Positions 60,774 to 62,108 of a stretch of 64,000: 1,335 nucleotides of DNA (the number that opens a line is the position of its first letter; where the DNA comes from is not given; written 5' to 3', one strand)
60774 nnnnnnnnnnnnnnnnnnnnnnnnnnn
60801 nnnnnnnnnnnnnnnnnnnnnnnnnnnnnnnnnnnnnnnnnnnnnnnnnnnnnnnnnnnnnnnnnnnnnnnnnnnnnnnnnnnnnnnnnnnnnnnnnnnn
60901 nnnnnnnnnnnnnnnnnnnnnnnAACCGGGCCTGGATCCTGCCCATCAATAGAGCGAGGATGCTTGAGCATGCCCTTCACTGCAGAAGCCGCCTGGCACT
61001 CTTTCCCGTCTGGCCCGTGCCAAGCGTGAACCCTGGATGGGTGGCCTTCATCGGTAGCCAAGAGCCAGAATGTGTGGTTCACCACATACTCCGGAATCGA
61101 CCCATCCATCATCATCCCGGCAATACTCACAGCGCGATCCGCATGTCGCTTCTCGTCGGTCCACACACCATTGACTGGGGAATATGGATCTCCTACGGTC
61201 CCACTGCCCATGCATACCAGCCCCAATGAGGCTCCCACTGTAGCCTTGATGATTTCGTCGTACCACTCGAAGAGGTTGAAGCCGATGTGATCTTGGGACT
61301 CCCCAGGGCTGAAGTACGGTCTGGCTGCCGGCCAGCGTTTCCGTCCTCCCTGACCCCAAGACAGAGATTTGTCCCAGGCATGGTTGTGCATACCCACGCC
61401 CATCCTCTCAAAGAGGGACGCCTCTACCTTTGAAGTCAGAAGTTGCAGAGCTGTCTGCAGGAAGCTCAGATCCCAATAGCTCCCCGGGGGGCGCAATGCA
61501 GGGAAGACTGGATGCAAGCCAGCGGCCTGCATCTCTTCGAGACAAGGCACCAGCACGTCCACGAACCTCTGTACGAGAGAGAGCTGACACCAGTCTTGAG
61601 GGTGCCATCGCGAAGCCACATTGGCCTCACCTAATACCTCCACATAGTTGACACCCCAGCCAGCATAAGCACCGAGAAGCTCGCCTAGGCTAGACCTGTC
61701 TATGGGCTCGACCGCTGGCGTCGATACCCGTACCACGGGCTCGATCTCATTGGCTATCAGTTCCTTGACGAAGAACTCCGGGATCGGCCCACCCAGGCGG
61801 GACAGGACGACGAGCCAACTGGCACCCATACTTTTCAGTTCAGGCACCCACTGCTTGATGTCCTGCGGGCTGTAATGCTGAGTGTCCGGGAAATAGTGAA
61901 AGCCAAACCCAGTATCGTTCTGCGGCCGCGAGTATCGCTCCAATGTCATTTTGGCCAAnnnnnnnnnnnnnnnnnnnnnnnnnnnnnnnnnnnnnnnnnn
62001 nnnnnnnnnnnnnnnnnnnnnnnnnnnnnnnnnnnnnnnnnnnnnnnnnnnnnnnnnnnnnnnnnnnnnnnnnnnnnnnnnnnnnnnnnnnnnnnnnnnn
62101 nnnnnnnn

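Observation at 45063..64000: ftsZ sits in a ~19 kb co-directional wall-hydrolase/LysM/LCP supercluster instead of a canonical dcw operon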

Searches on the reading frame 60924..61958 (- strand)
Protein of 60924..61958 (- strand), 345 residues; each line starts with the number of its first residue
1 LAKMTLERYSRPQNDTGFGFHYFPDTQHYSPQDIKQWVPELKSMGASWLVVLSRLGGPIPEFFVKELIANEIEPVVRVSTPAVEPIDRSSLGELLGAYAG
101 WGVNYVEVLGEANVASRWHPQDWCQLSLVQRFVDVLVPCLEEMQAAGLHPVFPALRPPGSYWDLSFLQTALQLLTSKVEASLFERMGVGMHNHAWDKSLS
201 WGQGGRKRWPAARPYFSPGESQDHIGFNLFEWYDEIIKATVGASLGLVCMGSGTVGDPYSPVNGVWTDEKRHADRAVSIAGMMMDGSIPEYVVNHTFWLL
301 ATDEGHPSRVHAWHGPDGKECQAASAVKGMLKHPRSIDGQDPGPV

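Call 50: find_homologous_proteins(query=window:60924-61958:-, max_evalue=0.001)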
Query window:60924-61958:- (345 aa): 93 proteins with E <= 0.001 among 3102 candidates.
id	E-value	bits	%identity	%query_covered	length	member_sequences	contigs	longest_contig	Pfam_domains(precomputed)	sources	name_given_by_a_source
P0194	8.4e-148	511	64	97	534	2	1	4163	-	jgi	jgi:hypothetical protein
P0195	3.2e-146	506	63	98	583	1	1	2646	-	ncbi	ncbi:MAG: hypothetical protein WCD51_12040, partial [Anaerolineae bacterium]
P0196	9.5e-109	382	48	98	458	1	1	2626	-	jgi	jgi:hypothetical protein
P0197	2.4e-105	371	47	97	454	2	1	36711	-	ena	-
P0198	1.1e-98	349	48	99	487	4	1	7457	-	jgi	-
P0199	1.4e-87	313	44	99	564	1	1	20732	-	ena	-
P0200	1.3e-85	306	44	95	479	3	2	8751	-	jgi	jgi:hypothetical protein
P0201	3.7e-84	301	42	96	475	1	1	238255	-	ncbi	-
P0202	8.6e-84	300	44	97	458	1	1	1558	-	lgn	-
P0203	7.2e-83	297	44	91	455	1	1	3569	-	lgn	-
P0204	1.8e-82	296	42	96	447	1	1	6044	-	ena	-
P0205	1.9e-82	296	44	92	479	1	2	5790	-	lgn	-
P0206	1.1e-77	280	41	91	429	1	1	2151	-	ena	-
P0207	1.4e-77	280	42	91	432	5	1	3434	-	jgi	-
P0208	1.8e-77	279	43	91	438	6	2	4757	-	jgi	jgi:hypothetical protein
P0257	3.1e-61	226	35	91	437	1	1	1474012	-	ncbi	ncbi:MAG: hypothetical protein AB9897_09255 [Anaerolineaceae bacterium]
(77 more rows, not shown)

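Call 54: find_encoding_contigs(protein=P0257, flank=10000, max_places=1)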
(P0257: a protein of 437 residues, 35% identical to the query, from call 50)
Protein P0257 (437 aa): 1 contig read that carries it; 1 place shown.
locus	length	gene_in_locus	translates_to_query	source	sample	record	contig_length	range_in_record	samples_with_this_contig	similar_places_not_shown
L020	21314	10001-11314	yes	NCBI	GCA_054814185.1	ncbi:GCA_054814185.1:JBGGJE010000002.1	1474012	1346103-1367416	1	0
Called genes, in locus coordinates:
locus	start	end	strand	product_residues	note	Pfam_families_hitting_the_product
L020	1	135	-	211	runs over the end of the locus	PF04199:Cyclase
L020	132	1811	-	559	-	PF09587:PGA_cap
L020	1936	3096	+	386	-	PF00108:Thiolase_N, PF02803:Thiolase_C, PF22691:Thiolase_C_1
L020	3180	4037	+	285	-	PF24741:AlkZ-rel, PF06224:AlkZ-like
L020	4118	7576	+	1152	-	-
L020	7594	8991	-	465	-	PF03065:Glyco_hydro_57, PF12055:DUF3536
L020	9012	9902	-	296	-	PF01073:3Beta_HSD, PF01370:Epimerase, PF02719:Polysacc_synt_2 (faint), PF04321:RmlD_sub_bind (faint), PF05368:NmrA, PF07993:NAD_binding_4 (faint), PF13460:NAD_binding_10, PF16363:GDP_Man_Dehyd (weak)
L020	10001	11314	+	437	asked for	-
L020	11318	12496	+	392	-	PF00091:Tubulin, PF12327:FtsZ_C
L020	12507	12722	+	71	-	-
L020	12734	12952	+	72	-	-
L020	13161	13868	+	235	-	-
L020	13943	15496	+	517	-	PF01564:Spermine_synth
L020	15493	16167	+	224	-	PF07314:Lit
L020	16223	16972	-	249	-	PF00300:His_Phos_1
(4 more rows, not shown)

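Call 55: find_encoding_contigs(protein=P0201, flank=10000, max_places=1)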
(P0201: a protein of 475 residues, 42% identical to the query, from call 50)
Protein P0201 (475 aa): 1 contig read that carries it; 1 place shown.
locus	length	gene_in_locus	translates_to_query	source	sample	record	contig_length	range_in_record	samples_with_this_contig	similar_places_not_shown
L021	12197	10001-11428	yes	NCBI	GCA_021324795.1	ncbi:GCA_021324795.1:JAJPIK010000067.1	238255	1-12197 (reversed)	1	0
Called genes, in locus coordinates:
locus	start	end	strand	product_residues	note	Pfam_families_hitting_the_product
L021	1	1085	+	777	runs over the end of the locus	PF04234:CopC, PF05425:CopD, PF00034:Cytochrom_C, PF13442:Cytochrome_CBB3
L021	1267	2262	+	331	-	PF06053:DUF929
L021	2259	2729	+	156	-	PF07884:VKOR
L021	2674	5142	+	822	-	PF04234:CopC, PF05425:CopD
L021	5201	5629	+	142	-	PF03745:DUF309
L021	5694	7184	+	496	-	PF00174:Oxidored_molyb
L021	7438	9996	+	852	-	PF13371:TPR_9 (faint), PF13424:TPR_12 (faint), PF13428:TPR_14 (faint), PF13432:TPR_16 (weak), PF14559:TPR_19 (weak), PF07719:TPR_2 (weak), PF13432:TPR_16, PF01364:Peptidase_C25, +5 more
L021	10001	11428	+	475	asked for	-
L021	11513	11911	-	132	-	PF07883:Cupin_2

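Call 59: predict_structure(alignment_id=A4)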
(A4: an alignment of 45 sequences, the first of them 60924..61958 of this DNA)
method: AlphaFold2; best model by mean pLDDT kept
length: 345 residues; sequences in the alignment: 45
mean_pLDDT: 93.1   pTM: 0.92
mean pLDDT of the five models: 93.1, 92.3, 92.2, 91.4, 90.1
residues with pLDDT >= 90: 288; 70-90: 39; 50-70: 17; < 50: 1
segments of 3 or more residues with pLDDT < 50: none
pLDDT, mean of each block of 10 residues (from residue 1): 74 97 97 98 98 96 98 98 97 98 98 97 96 98 98 95 97 97 96 93 94 84 94 98 97 81 67 95 96 97 90 92 97 84 55
secondary structure, 60 per line:
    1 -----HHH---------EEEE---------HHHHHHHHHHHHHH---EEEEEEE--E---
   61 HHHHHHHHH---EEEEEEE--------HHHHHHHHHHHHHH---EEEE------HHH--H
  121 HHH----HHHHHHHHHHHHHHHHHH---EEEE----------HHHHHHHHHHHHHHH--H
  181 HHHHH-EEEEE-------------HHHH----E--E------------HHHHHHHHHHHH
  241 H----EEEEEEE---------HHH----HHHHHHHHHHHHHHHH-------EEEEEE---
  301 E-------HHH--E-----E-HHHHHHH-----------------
elements in order: E18-21 H31-44 E48-54 H61-69 E73-79 H88-101 E105-108 H120-123 H128-145 E149-152 H163-177 H180-185 E187-191 H205-208 H229-241 E246-252 H269-284 E292-297 H322-328

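Call 62: fold_search(model_id=the predicted structure, library=pdb)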
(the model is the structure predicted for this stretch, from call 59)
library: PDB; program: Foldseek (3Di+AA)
matches with E <= 10: 1842; with E <= 0.001: 401
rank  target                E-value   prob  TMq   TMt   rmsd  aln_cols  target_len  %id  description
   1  9g17_A                6.7e-09  1.00  0.57  0.49   5.6       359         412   12  Structure of PslG with a covalently- bound pentasaccharide (released 2025-03-05)
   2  5jvk_A                9.0e-09  1.00  0.59  0.44   5.3       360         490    9  Structural insights into a family 39 glycoside hydrolase from the gut symbiont Bacteroides cellulosilyticus WH2. (released 2016-12-07)
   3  4zn2_A                1.0e-08  1.00  0.58  0.50   5.5       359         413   11  Glycosyl hydrolase from Pseudomonas aeruginosa (released 2016-01-06)
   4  5bx9                  1.9e-08  1.00  0.59  0.50   5.3       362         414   12  Structure of PslG from Pseudomonas aeruginosa (released 2015-10-07)
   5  6uax_A                5.2e-08  1.00  0.58  0.74   5.1       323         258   12  Crystal structure of a GH128 (subgroup II) endo-beta-1,3-glucanase from Sorangium cellulosum (ScGH128_II) (released 2020-05-20)
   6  5bwi_A                8.0e-08  1.00  0.56  0.45   6.4       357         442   11  Crystallographic structure of a bacterial heparanase (released 2015-10-28)
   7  7pr9_A                8.5e-08  1.00  0.56  0.46   6.5       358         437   11  Crystal structure of Burkholderia pseudomallei heparanase in complex with covalent inhibitor VL166 (released 2022-08-03)
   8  4jkm_A                1.0e-07  1.00  0.51  0.32   7.4       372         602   10  Crystal Structure of Clostridium perfringens beta-glucuronidase (released 2014-09-17)
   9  7pr9_B                1.1e-07  1.00  0.57  0.46   6.4       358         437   11  Crystal structure of Burkholderia pseudomallei heparanase in complex with covalent inhibitor VL166 (released 2022-08-03)
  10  5bwi_B                2.0e-07  1.00  0.56  0.45   6.6       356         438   12  Crystallographic structure of a bacterial heparanase (released 2015-10-28)
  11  6uax_B                4.9e-07  1.00  0.53  0.69   5.8       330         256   13  Crystal structure of a GH128 (subgroup II) endo-beta-1,3-glucanase from Sorangium cellulosum (ScGH128_II) (released 2020-05-20)
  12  9j45_A                1.2e-06  1.00  0.49  0.39  11.0       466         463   12  Crystal structure of cellobiose and glucose bound glucose toleranant beta-glucosidase mutant (UnBGl1_H261W) (released 2026-02-04)
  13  8ew2_A                1.3e-06  1.00  0.44  0.45   7.8       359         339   13  Cryo-EM structure of Aldolase embedded in crystalline ice (released 2023-01-11)
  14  4w7u                  1.4e-06  1.00  0.49  0.53   7.5       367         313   11  Crystal structure of XacCel5A in the native form (released 2015-10-21)
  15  4tu1_B                1.6e-06  1.00  0.45  0.45   8.0       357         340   14  Structure of Toxoplasma gondii fructose 1,6 bisphosphate aldolase (released 2014-09-03)
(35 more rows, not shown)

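Call 63: find_encoding_contigs(protein=P0197, flank=10000, max_places=1)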
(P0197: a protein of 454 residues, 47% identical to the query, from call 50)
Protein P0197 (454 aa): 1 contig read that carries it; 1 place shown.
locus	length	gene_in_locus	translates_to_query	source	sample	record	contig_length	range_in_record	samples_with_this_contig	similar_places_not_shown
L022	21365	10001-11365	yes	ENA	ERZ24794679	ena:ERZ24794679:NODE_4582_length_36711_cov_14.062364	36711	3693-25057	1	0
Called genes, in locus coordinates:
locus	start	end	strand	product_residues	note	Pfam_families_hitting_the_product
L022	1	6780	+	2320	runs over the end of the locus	-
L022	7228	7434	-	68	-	-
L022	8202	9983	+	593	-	PF01364:Peptidase_C25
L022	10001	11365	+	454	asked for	-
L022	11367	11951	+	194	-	PF02674:Colicin_V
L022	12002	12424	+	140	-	PF02381:MraZ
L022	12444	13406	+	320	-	PF00990:GGDEF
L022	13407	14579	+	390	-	PF01510:Amidase_2, PF17957:Big_7 (weak)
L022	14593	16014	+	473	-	PF00091:Tubulin, PF12327:FtsZ_C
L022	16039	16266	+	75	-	-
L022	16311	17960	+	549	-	PF08486:SpoIID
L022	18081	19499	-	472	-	PF00072:Response_reg, PF00158:Sigma54_activat, PF13191:AAA_16 (weak), PF14532:Sigma54_activ_2, PF07724:AAA_2 (weak), PF07728:AAA_5 (weak), PF25601:AAA_lid_14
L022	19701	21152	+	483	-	PF00309:Sigma54_AID, PF04963:Sigma54_CBD, PF13545:HTH_Crp_2 (faint), PF04552:Sigma54_DBD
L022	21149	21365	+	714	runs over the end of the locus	PF13188:PAS_8 (faint), PF24820:Diguanyl_cycl_sensor (faint), PF13185:GAF_2 (weak), PF00989:PAS, PF08448:PAS_4, PF13426:PAS_9, PF00512:HisKA, PF02518:HATPase_c, +1 more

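Call 64: find_encoding_contigs(protein=P0199, flank=10000, max_places=1)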
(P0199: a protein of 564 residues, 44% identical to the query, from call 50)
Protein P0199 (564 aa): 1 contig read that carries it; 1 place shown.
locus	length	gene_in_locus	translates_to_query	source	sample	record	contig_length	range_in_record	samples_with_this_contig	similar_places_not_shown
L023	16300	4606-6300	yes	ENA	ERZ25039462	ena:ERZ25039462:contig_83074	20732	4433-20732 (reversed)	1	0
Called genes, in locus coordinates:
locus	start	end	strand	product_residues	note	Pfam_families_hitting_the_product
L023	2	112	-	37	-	?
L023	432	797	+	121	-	-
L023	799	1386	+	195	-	PF00196:GerE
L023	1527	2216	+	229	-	PF13433:Peripla_BP_5, PF13458:Peripla_BP_6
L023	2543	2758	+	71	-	-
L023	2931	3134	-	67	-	-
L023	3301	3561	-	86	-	-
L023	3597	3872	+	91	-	PF00005:ABC_tran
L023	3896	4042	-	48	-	-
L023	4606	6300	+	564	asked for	-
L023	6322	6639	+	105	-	-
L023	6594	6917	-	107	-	PF00899:ThiF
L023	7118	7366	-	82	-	-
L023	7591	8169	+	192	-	PF00291:PALP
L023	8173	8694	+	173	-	-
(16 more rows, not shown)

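Call 95: find_related_loci(query=A4, collection=metagenome_contigs, flank=10000)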
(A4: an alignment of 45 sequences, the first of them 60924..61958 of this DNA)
Query A4 (345 aa) in metagenome_contigs; peptide patterns used: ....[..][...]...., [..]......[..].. (x = any residue, [..] = any of these).
598 stretches matched a pattern (row limit reached: there are more); 567 encode a relative of the query (tblastn E <= 1e-3); the best 80 are kept; 80 distinct loci.
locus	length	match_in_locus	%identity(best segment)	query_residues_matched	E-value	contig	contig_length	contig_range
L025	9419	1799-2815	71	2-340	5e-167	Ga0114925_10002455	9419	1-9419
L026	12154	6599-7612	65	3-340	8e-155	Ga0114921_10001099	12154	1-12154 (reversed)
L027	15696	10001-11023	61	3-345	7e-149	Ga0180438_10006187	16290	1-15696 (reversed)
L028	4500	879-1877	65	2-335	2e-151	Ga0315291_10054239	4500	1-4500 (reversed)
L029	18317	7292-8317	60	2-345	1e-143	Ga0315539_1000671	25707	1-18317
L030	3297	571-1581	56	2-340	4e-132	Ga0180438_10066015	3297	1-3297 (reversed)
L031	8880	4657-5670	52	4-341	4e-122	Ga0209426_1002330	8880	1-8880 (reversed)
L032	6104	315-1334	51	4-342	2e-117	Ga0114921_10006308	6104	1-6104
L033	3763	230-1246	49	3-341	3e-115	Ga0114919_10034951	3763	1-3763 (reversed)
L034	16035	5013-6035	48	4-344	3e-109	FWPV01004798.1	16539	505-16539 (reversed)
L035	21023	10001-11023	48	4-344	7e-109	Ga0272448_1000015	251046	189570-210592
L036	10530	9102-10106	46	1-335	3e-107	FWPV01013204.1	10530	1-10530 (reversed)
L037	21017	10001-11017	46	4-342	8e-106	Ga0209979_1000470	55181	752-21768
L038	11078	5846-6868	48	4-344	1e-105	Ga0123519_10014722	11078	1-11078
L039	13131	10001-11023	47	4-344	2e-105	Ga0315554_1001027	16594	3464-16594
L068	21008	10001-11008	37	3-336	2e-78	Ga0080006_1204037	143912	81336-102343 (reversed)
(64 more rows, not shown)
